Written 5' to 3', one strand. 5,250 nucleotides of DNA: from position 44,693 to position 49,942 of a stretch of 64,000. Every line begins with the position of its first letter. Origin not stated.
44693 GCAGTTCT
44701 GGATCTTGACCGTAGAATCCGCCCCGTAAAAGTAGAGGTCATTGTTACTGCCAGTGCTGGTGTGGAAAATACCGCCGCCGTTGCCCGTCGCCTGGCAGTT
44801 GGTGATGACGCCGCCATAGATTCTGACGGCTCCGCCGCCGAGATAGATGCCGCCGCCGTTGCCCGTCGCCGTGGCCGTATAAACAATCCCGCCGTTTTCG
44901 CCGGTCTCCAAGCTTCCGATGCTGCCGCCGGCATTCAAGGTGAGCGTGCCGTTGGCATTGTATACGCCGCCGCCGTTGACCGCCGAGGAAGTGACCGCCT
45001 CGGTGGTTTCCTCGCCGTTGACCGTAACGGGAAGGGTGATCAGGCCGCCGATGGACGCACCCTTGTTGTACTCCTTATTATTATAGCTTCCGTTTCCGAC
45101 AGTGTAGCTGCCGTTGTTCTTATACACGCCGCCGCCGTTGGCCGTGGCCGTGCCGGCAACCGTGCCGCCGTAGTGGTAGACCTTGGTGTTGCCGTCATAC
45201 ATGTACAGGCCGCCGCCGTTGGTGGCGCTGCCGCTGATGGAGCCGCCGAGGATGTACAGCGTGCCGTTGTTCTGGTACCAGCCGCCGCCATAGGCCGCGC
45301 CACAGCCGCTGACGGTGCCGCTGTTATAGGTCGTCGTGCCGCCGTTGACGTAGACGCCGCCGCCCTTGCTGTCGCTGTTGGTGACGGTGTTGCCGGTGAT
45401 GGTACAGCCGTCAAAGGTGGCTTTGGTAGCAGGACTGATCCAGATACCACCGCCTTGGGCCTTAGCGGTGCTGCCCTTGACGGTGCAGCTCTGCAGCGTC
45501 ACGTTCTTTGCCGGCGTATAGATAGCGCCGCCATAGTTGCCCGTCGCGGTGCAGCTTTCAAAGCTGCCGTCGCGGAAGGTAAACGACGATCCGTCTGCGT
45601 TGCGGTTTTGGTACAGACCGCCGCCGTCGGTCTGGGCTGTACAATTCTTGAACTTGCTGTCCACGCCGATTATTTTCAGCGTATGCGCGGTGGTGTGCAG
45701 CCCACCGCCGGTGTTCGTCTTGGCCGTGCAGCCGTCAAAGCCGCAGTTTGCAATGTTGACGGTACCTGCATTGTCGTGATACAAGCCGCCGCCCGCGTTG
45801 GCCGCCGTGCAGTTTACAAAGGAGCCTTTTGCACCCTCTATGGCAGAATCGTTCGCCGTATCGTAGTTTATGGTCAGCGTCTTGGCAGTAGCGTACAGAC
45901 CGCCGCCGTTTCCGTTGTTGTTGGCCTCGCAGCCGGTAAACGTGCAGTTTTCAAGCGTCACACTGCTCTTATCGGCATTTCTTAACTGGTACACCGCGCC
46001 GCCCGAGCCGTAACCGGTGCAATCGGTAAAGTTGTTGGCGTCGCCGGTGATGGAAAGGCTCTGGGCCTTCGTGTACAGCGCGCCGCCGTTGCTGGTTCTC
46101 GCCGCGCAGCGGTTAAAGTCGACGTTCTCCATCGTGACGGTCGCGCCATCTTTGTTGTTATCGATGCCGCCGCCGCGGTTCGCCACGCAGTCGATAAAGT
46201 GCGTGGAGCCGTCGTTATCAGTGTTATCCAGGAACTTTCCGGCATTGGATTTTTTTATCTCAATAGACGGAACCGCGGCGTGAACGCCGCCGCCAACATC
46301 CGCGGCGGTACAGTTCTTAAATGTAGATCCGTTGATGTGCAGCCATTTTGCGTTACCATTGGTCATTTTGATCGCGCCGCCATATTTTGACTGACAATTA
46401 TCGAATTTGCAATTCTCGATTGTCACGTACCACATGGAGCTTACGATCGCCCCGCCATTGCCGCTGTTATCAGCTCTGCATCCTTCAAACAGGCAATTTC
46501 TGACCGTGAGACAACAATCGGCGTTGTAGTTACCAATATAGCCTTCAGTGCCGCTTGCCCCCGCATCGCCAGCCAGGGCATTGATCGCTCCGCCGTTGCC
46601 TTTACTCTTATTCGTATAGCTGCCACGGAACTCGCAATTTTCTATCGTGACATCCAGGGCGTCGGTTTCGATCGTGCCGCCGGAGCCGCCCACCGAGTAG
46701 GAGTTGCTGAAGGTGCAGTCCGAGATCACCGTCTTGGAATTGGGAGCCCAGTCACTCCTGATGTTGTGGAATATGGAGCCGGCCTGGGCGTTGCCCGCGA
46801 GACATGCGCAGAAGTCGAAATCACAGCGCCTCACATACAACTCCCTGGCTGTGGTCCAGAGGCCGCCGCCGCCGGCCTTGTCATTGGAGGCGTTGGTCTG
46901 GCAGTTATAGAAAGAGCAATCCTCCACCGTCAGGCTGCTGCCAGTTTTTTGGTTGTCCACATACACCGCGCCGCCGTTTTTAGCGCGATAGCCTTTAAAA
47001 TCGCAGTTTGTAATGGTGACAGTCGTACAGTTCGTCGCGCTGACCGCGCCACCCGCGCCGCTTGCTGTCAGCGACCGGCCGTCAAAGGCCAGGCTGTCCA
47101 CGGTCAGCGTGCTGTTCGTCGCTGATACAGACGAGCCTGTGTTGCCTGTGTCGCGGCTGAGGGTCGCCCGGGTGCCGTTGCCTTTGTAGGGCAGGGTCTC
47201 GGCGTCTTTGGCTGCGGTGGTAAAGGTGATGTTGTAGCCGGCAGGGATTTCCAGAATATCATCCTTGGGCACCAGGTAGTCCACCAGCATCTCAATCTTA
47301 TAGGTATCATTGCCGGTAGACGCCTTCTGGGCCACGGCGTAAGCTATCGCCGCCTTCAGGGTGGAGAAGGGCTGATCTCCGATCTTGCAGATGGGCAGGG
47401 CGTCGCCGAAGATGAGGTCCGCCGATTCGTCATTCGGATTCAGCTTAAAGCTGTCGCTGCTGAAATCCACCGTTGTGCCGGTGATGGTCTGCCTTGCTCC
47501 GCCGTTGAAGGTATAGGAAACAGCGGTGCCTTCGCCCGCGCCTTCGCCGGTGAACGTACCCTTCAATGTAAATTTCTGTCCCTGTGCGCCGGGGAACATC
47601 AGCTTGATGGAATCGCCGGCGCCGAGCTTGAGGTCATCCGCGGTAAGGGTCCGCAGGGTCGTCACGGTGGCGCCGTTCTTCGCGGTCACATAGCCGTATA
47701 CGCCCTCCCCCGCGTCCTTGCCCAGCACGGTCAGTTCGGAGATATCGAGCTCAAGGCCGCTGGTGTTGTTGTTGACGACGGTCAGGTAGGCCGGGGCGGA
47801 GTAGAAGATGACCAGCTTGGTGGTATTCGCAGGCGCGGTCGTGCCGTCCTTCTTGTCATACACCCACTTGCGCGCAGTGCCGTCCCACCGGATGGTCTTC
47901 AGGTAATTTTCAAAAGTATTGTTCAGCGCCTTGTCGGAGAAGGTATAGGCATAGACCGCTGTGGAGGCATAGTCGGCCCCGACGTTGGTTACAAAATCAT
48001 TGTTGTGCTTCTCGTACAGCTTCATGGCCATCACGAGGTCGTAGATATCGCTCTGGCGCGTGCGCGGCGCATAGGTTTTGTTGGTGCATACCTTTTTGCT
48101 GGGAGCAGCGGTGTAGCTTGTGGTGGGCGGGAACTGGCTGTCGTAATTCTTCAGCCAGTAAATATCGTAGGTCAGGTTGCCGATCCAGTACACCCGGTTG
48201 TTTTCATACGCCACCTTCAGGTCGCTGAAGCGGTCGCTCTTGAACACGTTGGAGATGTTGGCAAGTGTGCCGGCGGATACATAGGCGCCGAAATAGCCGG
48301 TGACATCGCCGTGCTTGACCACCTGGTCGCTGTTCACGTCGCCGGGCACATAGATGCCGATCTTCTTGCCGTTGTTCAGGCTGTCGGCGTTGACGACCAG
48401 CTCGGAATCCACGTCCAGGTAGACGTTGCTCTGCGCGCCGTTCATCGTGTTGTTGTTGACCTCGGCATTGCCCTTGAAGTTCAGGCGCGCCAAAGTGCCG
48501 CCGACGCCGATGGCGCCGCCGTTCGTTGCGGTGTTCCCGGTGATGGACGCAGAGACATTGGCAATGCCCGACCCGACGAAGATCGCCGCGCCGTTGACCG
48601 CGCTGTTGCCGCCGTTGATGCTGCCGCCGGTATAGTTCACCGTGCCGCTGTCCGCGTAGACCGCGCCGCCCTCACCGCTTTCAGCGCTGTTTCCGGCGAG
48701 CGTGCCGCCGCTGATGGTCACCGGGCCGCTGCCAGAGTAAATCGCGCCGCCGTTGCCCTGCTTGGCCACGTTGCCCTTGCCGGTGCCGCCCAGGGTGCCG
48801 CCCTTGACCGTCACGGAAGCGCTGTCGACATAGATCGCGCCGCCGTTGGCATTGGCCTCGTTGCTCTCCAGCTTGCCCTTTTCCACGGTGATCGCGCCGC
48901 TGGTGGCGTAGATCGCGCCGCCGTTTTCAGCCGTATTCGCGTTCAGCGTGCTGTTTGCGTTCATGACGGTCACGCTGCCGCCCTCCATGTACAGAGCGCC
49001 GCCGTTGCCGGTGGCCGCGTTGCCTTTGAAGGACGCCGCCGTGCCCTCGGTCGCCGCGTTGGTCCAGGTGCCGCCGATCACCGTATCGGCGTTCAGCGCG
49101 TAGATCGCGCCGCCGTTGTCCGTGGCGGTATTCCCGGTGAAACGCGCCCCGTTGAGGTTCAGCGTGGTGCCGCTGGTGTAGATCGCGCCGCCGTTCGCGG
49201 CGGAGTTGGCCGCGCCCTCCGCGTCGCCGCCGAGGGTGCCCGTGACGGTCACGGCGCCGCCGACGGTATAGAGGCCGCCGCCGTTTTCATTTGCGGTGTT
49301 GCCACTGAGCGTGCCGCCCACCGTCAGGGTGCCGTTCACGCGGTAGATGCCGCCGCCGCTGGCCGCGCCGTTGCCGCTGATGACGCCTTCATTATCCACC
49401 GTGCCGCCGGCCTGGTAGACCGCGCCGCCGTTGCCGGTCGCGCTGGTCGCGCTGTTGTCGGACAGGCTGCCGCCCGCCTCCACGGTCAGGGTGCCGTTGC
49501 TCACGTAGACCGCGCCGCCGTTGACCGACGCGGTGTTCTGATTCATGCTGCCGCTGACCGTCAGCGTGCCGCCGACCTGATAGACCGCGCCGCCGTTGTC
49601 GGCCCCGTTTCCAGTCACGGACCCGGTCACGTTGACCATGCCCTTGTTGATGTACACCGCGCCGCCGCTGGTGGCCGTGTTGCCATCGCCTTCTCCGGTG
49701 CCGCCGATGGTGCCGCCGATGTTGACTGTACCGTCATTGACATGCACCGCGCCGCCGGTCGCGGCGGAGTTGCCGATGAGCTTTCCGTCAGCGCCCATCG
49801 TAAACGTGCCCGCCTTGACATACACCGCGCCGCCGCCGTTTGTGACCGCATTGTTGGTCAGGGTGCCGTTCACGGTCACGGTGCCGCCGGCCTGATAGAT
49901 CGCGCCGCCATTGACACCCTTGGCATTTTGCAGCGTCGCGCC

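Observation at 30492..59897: Giant beta-helix adhesin (about 8,242 aa) in one apparent operon with four type IV pilin-like genes: candidate pilus-tip or pseudopilus-presented mega-adhesin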

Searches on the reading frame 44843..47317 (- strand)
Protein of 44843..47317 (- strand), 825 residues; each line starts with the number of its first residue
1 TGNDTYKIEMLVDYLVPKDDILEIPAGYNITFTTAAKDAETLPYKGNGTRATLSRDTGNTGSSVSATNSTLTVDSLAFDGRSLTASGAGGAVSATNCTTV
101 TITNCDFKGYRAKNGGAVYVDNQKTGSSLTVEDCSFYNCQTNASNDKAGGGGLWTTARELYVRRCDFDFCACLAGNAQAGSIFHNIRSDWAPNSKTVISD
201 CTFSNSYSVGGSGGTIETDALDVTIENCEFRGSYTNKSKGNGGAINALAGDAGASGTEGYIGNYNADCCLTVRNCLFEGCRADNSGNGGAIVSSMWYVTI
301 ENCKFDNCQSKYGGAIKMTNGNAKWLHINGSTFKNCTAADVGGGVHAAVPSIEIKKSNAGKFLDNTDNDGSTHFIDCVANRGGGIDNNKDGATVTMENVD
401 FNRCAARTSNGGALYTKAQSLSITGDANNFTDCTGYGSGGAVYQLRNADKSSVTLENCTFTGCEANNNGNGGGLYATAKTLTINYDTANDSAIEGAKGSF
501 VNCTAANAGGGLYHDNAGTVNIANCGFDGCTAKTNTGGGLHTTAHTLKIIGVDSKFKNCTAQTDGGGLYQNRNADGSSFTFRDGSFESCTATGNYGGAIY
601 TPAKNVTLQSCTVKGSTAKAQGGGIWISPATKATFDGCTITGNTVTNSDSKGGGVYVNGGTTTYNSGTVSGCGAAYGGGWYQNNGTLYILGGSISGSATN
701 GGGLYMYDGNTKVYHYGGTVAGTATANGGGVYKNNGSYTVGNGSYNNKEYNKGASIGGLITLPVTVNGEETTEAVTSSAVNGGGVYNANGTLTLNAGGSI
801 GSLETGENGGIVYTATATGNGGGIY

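Call 47: search_protein_families(library=pfam, proteins=[window:44843-47317:-], max_evalue=0.01)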
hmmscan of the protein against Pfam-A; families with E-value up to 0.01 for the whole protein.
window:44843-47317:- (825 aa): 2 families
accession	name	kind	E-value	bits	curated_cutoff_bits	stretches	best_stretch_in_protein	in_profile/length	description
PF13229.12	Beta_helix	-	7.6e-15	55.3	25.9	2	192-345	7-142/158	Right handed beta helix region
PF16318.11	DUF4957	-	2.7e-07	30.9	30.8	1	60-143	34-118/142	Domain of unknown function (DUF4957)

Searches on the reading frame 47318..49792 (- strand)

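Call 47: search_protein_families(library=pfam, proteins=[window:47318-49792:-], max_evalue=0.01)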
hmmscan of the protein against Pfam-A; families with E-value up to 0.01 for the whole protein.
window:47318-49792:- (825 aa): 1 family
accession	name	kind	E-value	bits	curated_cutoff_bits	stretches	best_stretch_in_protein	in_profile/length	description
PF02415.23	Chlam_PMP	-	5.8e-13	48.1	20.6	1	218-232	4-18/19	Chlamydia polymorphic membrane protein (Chlamydia_PMP) repeat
